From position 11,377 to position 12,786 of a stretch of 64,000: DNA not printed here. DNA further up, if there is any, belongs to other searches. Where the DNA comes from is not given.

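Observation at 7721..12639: Permuted/split NAD-type formate dehydrogenase alpha subunit: catalytic MopB fragment, then FdsGB fusion, then FeS N-terminal fragment, with the junction peptide duplicated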

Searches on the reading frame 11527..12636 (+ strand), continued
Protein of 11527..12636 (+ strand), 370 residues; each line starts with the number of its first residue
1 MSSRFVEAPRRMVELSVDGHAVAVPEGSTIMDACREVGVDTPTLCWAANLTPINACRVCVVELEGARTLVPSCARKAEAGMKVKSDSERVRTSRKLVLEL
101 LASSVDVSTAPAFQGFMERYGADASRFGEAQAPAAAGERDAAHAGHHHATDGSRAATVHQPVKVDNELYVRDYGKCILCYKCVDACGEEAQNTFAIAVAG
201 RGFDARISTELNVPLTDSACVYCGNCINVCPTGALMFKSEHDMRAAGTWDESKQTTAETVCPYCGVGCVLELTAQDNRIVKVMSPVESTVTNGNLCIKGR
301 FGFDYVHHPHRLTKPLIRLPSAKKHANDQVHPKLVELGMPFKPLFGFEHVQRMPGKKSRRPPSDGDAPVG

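Call 29: search_protein_representatives(protein=P0001)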
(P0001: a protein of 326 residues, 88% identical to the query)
Query: 326 residues. Proteins with E-value up to 0.001 (for the whole library): 13957; up to 1e-10: 6590; up to 1e-30: 852. The best 150 are listed.
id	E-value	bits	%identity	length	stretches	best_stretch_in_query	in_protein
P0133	5.7e-119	413.5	66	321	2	158-307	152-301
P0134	5.9e-114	397.0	73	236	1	12-248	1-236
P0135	1.8e-103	362.5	72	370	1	81-320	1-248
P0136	1.1e-100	353.4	61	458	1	33-317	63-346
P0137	2.3e-97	342.5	71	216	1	97-308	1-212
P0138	6.7e-96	337.7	65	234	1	82-311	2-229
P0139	1.1e-93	330.4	55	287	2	163-310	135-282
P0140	8.8e-92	324.2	57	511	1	6-311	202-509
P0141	4.5e-91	321.8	67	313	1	20-247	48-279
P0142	3.3e-89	315.7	66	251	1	7-226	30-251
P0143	5.0e-89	315.1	75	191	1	133-311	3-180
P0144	2.4e-86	306.3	77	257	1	137-312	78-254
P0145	2.8e-84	299.5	77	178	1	70-248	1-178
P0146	7.1e-83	294.9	59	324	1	14-265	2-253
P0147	2.6e-79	283.2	39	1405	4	137-305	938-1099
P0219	6.7e-54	199.7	40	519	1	14-307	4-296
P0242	1.4e-49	185.5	38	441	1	11-307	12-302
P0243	2.6e-49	184.6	39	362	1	14-311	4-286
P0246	1.7e-48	182.0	37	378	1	16-308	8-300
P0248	2.3e-48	181.5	39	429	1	11-307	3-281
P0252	5.8e-48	180.2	42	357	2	163-308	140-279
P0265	4.2e-46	174.1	38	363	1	7-308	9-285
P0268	8.4e-46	173.1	42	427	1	4-308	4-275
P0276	7.5e-45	170.0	40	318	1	16-308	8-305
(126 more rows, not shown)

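Call 31: find_encoding_contigs(protein=P0108, flank=8000, max_places=2)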
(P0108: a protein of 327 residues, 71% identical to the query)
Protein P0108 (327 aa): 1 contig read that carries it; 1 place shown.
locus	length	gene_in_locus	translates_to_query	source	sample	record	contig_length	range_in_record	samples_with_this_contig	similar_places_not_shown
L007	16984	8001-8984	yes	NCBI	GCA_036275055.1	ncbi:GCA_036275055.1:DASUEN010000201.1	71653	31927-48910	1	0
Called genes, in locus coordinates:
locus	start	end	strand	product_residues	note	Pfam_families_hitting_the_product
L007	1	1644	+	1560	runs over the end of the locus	PF01833:TIG, PF27118:PA0049_N, PF15780:ASH (weak), PF01833:TIG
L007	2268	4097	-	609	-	PF00069:Pkinase, PF01636:APH (faint), PF07714:PK_Tyr_Ser-Thr, PF03109:ABC1 (weak)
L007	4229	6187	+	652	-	-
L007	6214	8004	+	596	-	PF01257:2Fe-2S_thioredx, PF01512:Complex1_51K, PF10531:SLBB, PF22461:SLBB_2, PF10589:NADH_4Fe-4S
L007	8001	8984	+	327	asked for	PF13510:Fer2_4, PF13187:Fer4_9 (faint), PF22117:Fer4_Nqo3 (weak), PF12838:Fer4_7 (weak), PF00037:Fer4 (weak), PF04879:Molybdop_Fe4S4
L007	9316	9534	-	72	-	-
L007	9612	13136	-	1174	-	PF02463:SMC_N, PF13175:AAA_15 (weak), PF13476:AAA_23, PF13304:AAA_21 (weak)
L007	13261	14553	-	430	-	PF03349:Toluene_X, PF13505:OMP_b-brl (weak)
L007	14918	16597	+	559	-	PF00015:MCPsignal, PF02743:dCache_1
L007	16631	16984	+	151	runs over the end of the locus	PF01584:CheW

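Call 32: find_encoding_contigs(protein=P0015, flank=8000, max_places=2)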
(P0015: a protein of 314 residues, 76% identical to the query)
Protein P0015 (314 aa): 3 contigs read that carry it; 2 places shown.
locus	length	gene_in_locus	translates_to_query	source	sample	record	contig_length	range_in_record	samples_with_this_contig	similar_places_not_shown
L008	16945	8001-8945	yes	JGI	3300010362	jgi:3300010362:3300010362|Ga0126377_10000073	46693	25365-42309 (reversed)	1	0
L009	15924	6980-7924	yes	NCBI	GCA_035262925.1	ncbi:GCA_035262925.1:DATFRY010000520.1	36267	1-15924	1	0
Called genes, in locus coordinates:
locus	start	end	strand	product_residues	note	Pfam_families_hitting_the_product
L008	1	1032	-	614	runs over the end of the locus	PF02535:Zip (weak), PF03773:ArsP_1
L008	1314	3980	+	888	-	PF00037:Fer4 (weak), PF12838:Fer4_7, PF13187:Fer4_9, PF13237:Fer4_10, PF00890:FAD_binding_2 (weak), PF07992:Pyr_redox_2, PF13738:Pyr_redox_3, PF00070:Pyr_redox (weak), +10 more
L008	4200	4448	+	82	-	PF00384:Molybdopterin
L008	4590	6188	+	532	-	PF00384:Molybdopterin, PF01568:Molydop_binding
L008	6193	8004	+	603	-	PF01257:2Fe-2S_thioredx, PF01512:Complex1_51K, PF10531:SLBB, PF10589:NADH_4Fe-4S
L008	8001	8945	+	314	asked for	PF13510:Fer2_4, PF13187:Fer4_9 (faint), PF12838:Fer4_7, PF13237:Fer4_10 (faint), PF22117:Fer4_Nqo3 (weak), PF00037:Fer4 (weak), PF04879:Molybdop_Fe4S4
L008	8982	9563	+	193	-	PF05685:Uma2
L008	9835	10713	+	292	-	PF00318:Ribosomal_S2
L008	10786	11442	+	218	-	PF00889:EF_TS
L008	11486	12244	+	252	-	PF00696:AA_kinase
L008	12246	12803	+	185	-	PF01765:RRF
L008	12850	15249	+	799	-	PF00069:Pkinase, PF07714:PK_Tyr_Ser-Thr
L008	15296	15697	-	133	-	-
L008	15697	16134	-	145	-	PF00581:Rhodanese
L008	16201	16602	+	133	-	PF00293:NUDIX, PF14815:NUDIX_4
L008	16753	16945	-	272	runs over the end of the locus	PF00106:adh_short, PF08659:KR, PF13561:adh_short_C2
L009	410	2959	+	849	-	PF00037:Fer4 (weak), PF12838:Fer4_7, PF13187:Fer4_9, PF13237:Fer4_10, PF00890:FAD_binding_2 (weak), PF07992:Pyr_redox_2, PF13738:Pyr_redox_3, PF00070:Pyr_redox (weak), +10 more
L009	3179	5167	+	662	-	-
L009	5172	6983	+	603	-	PF01257:2Fe-2S_thioredx, PF01512:Complex1_51K, PF10531:SLBB, PF10589:NADH_4Fe-4S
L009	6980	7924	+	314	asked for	PF13510:Fer2_4, PF13187:Fer4_9 (faint), PF12838:Fer4_7, PF13237:Fer4_10 (faint), PF22117:Fer4_Nqo3 (weak), PF00037:Fer4 (weak), PF04879:Molybdop_Fe4S4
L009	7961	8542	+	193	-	PF05685:Uma2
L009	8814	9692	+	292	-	PF00318:Ribosomal_S2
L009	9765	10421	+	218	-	PF00889:EF_TS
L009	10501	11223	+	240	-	PF00696:AA_kinase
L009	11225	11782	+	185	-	PF01765:RRF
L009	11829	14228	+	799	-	PF00069:Pkinase, PF07714:PK_Tyr_Ser-Thr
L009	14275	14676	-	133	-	-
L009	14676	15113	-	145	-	PF00581:Rhodanese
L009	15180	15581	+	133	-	PF00293:NUDIX, PF14815:NUDIX_4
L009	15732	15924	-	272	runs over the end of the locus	PF00106:adh_short, PF08659:KR, PF13561:adh_short_C2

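Call 33: find_encoding_contigs(protein=P0057, flank=8000, max_places=2)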
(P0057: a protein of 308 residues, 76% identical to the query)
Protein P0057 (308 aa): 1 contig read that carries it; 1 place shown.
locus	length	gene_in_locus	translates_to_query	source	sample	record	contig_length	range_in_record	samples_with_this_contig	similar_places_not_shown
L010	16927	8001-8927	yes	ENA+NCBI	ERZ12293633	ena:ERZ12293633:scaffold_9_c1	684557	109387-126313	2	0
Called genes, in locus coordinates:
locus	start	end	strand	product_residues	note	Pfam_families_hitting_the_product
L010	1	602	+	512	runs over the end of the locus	PF00106:adh_short, PF01370:Epimerase (weak), PF08659:KR, PF13460:NAD_binding_10, PF13561:adh_short_C2, PF01852:START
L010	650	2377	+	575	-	PF18158:AidB_N, PF02770:Acyl-CoA_dh_M, PF00441:Acyl-CoA_dh_1, PF22924:ACOX_C_alpha1 (weak)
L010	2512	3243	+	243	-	PF05742:TANGO2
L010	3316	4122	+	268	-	PF02634:FdhD-NarQ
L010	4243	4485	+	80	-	PF00384:Molybdopterin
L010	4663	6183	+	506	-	PF00384:Molybdopterin, PF01568:Molydop_binding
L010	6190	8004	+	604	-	PF01257:2Fe-2S_thioredx, PF01512:Complex1_51K, PF22461:SLBB_2 (faint), PF10531:SLBB, PF10589:NADH_4Fe-4S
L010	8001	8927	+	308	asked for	PF13510:Fer2_4, PF00037:Fer4 (faint), PF12838:Fer4_7, PF13187:Fer4_9 (weak), PF13237:Fer4_10 (faint), PF22117:Fer4_Nqo3 (weak), PF04879:Molybdop_Fe4S4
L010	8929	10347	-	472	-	PF00149:Metallophos (weak)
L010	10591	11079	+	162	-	-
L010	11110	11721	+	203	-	PF06080:DUF938, PF13649:Methyltransf_25 (weak)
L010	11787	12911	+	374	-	PF17820:PDZ_6 (faint)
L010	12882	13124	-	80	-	-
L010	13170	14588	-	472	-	PF00672:HAMP (weak), PF00512:HisKA, PF02518:HATPase_c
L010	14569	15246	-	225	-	PF00072:Response_reg, PF00486:Trans_reg_C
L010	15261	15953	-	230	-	-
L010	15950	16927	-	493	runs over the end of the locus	PF13584:BatD (weak)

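Call 53: search_protein_families(library=pfam, proteins=[P0133, P0243, P0276, P0246, P0265, P0268, P0242, P0248, P0219, P0252], max_evalue=0.00001)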
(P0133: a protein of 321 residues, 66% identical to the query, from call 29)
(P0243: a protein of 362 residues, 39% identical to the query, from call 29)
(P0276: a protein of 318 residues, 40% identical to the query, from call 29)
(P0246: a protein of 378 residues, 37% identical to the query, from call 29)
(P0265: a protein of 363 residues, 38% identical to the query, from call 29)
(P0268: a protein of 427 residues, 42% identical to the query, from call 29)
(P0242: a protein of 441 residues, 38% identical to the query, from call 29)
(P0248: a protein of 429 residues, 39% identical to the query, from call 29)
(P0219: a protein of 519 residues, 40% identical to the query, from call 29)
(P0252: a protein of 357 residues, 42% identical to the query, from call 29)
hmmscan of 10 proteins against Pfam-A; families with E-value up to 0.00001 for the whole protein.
P0133 (321 aa): 6 families
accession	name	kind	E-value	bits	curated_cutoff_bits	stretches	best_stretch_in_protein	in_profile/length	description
PF04879.21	Molybdop_Fe4S4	-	9e-21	74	22.7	1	250-300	3-53/55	Molybdopterin oxidoreductase Fe4S4 domain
PF13510.11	Fer2_4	-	2.8e-20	72.6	22.8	1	29-105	2-81/82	2Fe-2S iron-sulfur cluster binding domain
PF00037.32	Fer4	-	1e-08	35.1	21.1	1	211-229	5-23/24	4Fe-4S binding domain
PF12838.12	Fer4_7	-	2.7e-08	34.6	27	1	169-228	1-52/52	4Fe-4S dicluster domain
PF22117.2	Fer4_Nqo3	-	1.7e-06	28.6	27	1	167-229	8-66/67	NADH-quinone oxidoreductase subunit 3, ferredoxin-like domain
PF13237.11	Fer4_10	-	9.4e-06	25.9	25.5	0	164-182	3-23/53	4Fe-4S dicluster domain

P0243 (362 aa): 10 families
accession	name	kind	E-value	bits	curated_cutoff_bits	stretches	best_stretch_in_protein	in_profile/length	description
PF04879.21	Molybdop_Fe4S4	-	9.3e-21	74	22.7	1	230-283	2-55/55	Molybdopterin oxidoreductase Fe4S4 domain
PF13510.11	Fer2_4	-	6e-19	68.3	22.8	1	4-77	5-81/82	2Fe-2S iron-sulfur cluster binding domain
PF22117.2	Fer4_Nqo3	-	1.7e-12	47.7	27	1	140-207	2-66/67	NADH-quinone oxidoreductase subunit 3, ferredoxin-like domain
PF00384.28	Molybdopterin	-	3.8e-12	46.3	24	1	286-361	1-80/353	Molybdopterin oxidoreductase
PF12838.12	Fer4_7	-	6.7e-08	33.3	27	1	149-206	2-52/52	4Fe-4S dicluster domain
PF13237.11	Fer4_10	-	3.2e-07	30.6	25.5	0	142-161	2-23/53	4Fe-4S dicluster domain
PF00037.32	Fer4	-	1e-06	28.7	21.1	0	190-207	6-23/24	4Fe-4S binding domain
PF00111.32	Fer2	-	1.2e-06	28.8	21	1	7-67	3-76/77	2Fe-2S iron-sulfur cluster binding domain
PF13187.11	Fer4_9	-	1.3e-06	28.8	27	1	149-206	2-51/52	4Fe-4S dicluster domain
PF12837.12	Fer4_6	-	5e-06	26.6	25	0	142-162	2-22/24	4Fe-4S binding domain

P0276 (318 aa): 11 families
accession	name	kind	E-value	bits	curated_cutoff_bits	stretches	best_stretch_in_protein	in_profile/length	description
PF13510.11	Fer2_4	-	2.7e-18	66.2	22.8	1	4-79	3-81/82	2Fe-2S iron-sulfur cluster binding domain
PF04879.21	Molybdop_Fe4S4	-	7e-18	64.8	22.7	1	253-305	2-55/55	Molybdopterin oxidoreductase Fe4S4 domain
PF12838.12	Fer4_7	-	4.9e-11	43.4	27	1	176-234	1-52/52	4Fe-4S dicluster domain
PF22117.2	Fer4_Nqo3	-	6e-10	39.6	27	1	168-235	2-66/67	NADH-quinone oxidoreductase subunit 3, ferredoxin-like domain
PF00037.32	Fer4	-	3e-09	36.8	21.1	1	218-235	6-23/24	4Fe-4S binding domain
PF13183.11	Fer4_8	-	1.3e-08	35.6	27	1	174-233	2-67/68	4Fe-4S dicluster domain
PF13187.11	Fer4_9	-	1.4e-08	35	27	0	220-266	2-43/52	4Fe-4S dicluster domain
PF13237.11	Fer4_10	-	1e-07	32.2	25.5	1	172-231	4-53/53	4Fe-4S dicluster domain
PF12837.12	Fer4_6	-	1.2e-07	31.7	25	0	218-235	7-24/24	4Fe-4S binding domain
PF14697.11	Fer4_21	-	2.3e-07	31.3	35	1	172-234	3-56/59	4Fe-4S dicluster domain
PF12797.12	Fer4_2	-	5.7e-07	29.5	24.5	0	169-187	2-20/22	4Fe-4S binding domain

P0246 (378 aa): 10 families
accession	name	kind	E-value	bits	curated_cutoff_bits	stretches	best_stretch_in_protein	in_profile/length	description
PF04879.21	Molybdop_Fe4S4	-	4.8e-19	68.5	22.7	1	247-300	2-55/55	Molybdopterin oxidoreductase Fe4S4 domain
PF13510.11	Fer2_4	-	6.1e-18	65.1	22.8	1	7-79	6-81/82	2Fe-2S iron-sulfur cluster binding domain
PF00384.28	Molybdopterin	-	7e-18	65.2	24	1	303-378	1-81/353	Molybdopterin oxidoreductase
PF12838.12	Fer4_7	-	4.5e-11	43.5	27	1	172-230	1-52/52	4Fe-4S dicluster domain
PF00037.32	Fer4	-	1.3e-10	41.1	21.1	1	214-231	6-23/24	4Fe-4S binding domain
PF22117.2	Fer4_Nqo3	-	3.3e-10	40.4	27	1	164-231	2-66/67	NADH-quinone oxidoreductase subunit 3, ferredoxin-like domain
PF13187.11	Fer4_9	-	8.2e-08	32.6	27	1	172-230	1-51/52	4Fe-4S dicluster domain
PF13237.11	Fer4_10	-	1e-07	32.2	25.5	1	166-227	2-53/53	4Fe-4S dicluster domain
PF13183.11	Fer4_8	-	6.3e-07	30.3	27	1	171-229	3-67/68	4Fe-4S dicluster domain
PF14697.11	Fer4_21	-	4.7e-06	27.1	35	1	171-229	6-55/59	4Fe-4S dicluster domain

P0265 (363 aa): 7 families
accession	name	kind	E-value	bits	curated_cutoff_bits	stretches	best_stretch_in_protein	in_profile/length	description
PF13510.11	Fer2_4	-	2.6e-20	72.7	22.8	1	15-89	4-81/82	2Fe-2S iron-sulfur cluster binding domain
PF10588.14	NADH-G_4Fe-4S_3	-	4.4e-16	58.5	27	1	96-133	1-38/40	NADH-ubiquinone oxidoreductase-G iron-sulfur binding region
PF04879.21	Molybdop_Fe4S4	-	9.2e-16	58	22.7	1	233-285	3-55/55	Molybdopterin oxidoreductase Fe4S4 domain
PF00384.28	Molybdopterin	-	2.8e-14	53.4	24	1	288-363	1-81/353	Molybdopterin oxidoreductase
PF22117.2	Fer4_Nqo3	-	1.2e-09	38.7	27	1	150-218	2-67/67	NADH-quinone oxidoreductase subunit 3, ferredoxin-like domain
PF12838.12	Fer4_7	-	3.2e-08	34.3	27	1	158-216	1-52/52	4Fe-4S dicluster domain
PF00037.32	Fer4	-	2.9e-07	30.5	21.1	1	199-218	5-24/24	4Fe-4S binding domain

P0268 (427 aa): 10 families
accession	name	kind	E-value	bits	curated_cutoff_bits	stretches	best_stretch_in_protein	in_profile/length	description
PF00384.28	Molybdopterin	-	2.5e-20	73.2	24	1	278-426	1-137/353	Molybdopterin oxidoreductase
PF04879.21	Molybdop_Fe4S4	-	6.1e-17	61.8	22.7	1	223-274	2-54/55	Molybdopterin oxidoreductase Fe4S4 domain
PF13510.11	Fer2_4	-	7.7e-17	61.6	22.8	1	11-86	3-81/82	2Fe-2S iron-sulfur cluster binding domain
PF22117.2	Fer4_Nqo3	-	1e-08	35.6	27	1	143-210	2-66/67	NADH-quinone oxidoreductase subunit 3, ferredoxin-like domain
PF12838.12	Fer4_7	-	5.9e-08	33.5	27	1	152-209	2-52/52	4Fe-4S dicluster domain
PF13237.11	Fer4_10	-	5.4e-07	29.9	25.5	1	145-206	2-53/53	4Fe-4S dicluster domain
PF14697.11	Fer4_21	-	1.3e-06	28.9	35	1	147-208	3-55/59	4Fe-4S dicluster domain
PF13183.11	Fer4_8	-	1.8e-06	28.8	27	1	149-208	2-67/68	4Fe-4S dicluster domain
PF00037.32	Fer4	-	4.6e-06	26.7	21.1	1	193-210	6-23/24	4Fe-4S binding domain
PF12837.12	Fer4_6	-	7.7e-06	26.1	25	0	193-210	7-24/24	4Fe-4S binding domain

P0242 (441 aa): 7 families
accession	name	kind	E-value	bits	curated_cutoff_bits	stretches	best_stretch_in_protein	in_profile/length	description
PF13510.11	Fer2_4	-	8e-20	71.1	22.8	1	14-88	4-81/82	2Fe-2S iron-sulfur cluster binding domain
PF10588.14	NADH-G_4Fe-4S_3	-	2.7e-17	62.5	27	1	95-129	1-35/40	NADH-ubiquinone oxidoreductase-G iron-sulfur binding region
PF04879.21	Molybdop_Fe4S4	-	1.8e-16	60.2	22.7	1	251-303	3-55/55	Molybdopterin oxidoreductase Fe4S4 domain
PF00384.28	Molybdopterin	-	9.6e-10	38.4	24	1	306-441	1-81/353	Molybdopterin oxidoreductase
PF22117.2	Fer4_Nqo3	-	7.5e-09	36.1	27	1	169-235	3-66/67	NADH-quinone oxidoreductase subunit 3, ferredoxin-like domain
PF12838.12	Fer4_7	-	7.7e-07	29.9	27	0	176-234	1-52/52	4Fe-4S dicluster domain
PF13237.11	Fer4_10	-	9.2e-07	29.1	25.5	0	217-264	6-49/53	4Fe-4S dicluster domain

P0248 (429 aa): 9 families
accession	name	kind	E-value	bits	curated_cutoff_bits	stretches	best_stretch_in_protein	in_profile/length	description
PF00384.28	Molybdopterin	-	3.9e-27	95.6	24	1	285-427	1-147/353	Molybdopterin oxidoreductase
PF13510.11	Fer2_4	-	1.2e-21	76.9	22.8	1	3-79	2-81/82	2Fe-2S iron-sulfur cluster binding domain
PF10588.14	NADH-G_4Fe-4S_3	-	1.3e-13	50.7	27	1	86-123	1-38/40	NADH-ubiquinone oxidoreductase-G iron-sulfur binding region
PF12838.12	Fer4_7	-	7.9e-12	45.9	27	1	153-211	1-52/52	4Fe-4S dicluster domain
PF04879.21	Molybdop_Fe4S4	-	7e-10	39.2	22.7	1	228-280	3-53/55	Molybdopterin oxidoreductase Fe4S4 domain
PF22117.2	Fer4_Nqo3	-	8.1e-09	36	27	1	150-212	7-66/67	NADH-quinone oxidoreductase subunit 3, ferredoxin-like domain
PF00037.32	Fer4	-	7.6e-08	32.3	21.1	1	194-213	5-24/24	4Fe-4S binding domain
PF12837.12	Fer4_6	-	1.5e-07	31.5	25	0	147-166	2-21/24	4Fe-4S binding domain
PF13237.11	Fer4_10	-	4.5e-07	30.1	25.5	0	194-241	6-49/53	4Fe-4S dicluster domain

P0219 (519 aa): 12 families
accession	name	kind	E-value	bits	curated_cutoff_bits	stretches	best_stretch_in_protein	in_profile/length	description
PF00384.28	Molybdopterin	-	2.3e-20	73.4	24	1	300-457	1-172/353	Molybdopterin oxidoreductase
PF04879.21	Molybdop_Fe4S4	-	8.3e-19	67.8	22.7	1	244-297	2-55/55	Molybdopterin oxidoreductase Fe4S4 domain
PF13510.11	Fer2_4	-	5.3e-18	65.3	22.8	1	4-77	5-81/82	2Fe-2S iron-sulfur cluster binding domain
PF12838.12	Fer4_7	-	8.3e-10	39.4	27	1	170-228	1-52/52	4Fe-4S dicluster domain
PF22117.2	Fer4_Nqo3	-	3.9e-09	37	27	1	162-229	2-66/67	NADH-quinone oxidoreductase subunit 3, ferredoxin-like domain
PF00111.32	Fer2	-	9e-09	35.6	21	1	6-55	2-49/77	2Fe-2S iron-sulfur cluster binding domain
PF00037.32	Fer4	-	1.5e-08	34.5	21.1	1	211-229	5-23/24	4Fe-4S binding domain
PF13237.11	Fer4_10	-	7.8e-08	32.6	25.5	0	211-258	6-49/53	4Fe-4S dicluster domain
PF14697.11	Fer4_21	-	9.5e-08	32.5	35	1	169-227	6-55/59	4Fe-4S dicluster domain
PF13183.11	Fer4_8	-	2.4e-07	31.6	27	1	169-227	3-67/68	4Fe-4S dicluster domain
PF13187.11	Fer4_9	-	4.5e-07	30.2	27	1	170-228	1-51/52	4Fe-4S dicluster domain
PF10588.14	NADH-G_4Fe-4S_3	-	4.5e-07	29.7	27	0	126-144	19-37/40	NADH-ubiquinone oxidoreductase-G iron-sulfur binding region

P0252 (357 aa): 9 families
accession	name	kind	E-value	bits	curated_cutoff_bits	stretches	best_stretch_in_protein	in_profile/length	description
PF10588.14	NADH-G_4Fe-4S_3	-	1.7e-20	72.7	27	1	90-129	1-40/40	NADH-ubiquinone oxidoreductase-G iron-sulfur binding region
PF13510.11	Fer2_4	-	5.8e-20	71.6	22.8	1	6-83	3-81/82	2Fe-2S iron-sulfur cluster binding domain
PF00384.28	Molybdopterin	-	6.2e-17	62.1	24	1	282-356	1-80/353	Molybdopterin oxidoreductase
PF04879.21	Molybdop_Fe4S4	-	6e-16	58.6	22.7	1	226-279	2-55/55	Molybdopterin oxidoreductase Fe4S4 domain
PF22117.2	Fer4_Nqo3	-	9.8e-09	35.7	27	1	144-211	2-66/67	NADH-quinone oxidoreductase subunit 3, ferredoxin-like domain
PF12838.12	Fer4_7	-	1.7e-08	35.2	27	1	152-209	1-51/52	4Fe-4S dicluster domain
PF12837.12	Fer4_6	-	1.2e-07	31.8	25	1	145-165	1-21/24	4Fe-4S binding domain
PF00037.32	Fer4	-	9.5e-07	28.8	21.1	0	147-163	2-18/24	4Fe-4S binding domain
PF13237.11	Fer4_10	-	2.1e-06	28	25.5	0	147-168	3-25/53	4Fe-4S dicluster domain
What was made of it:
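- Tried and rejected: The more distant 360-440-aa hits that I scanned are N-terminal pieces of fused Sec-type alphas truncated at their TGA (calls 29, 53).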
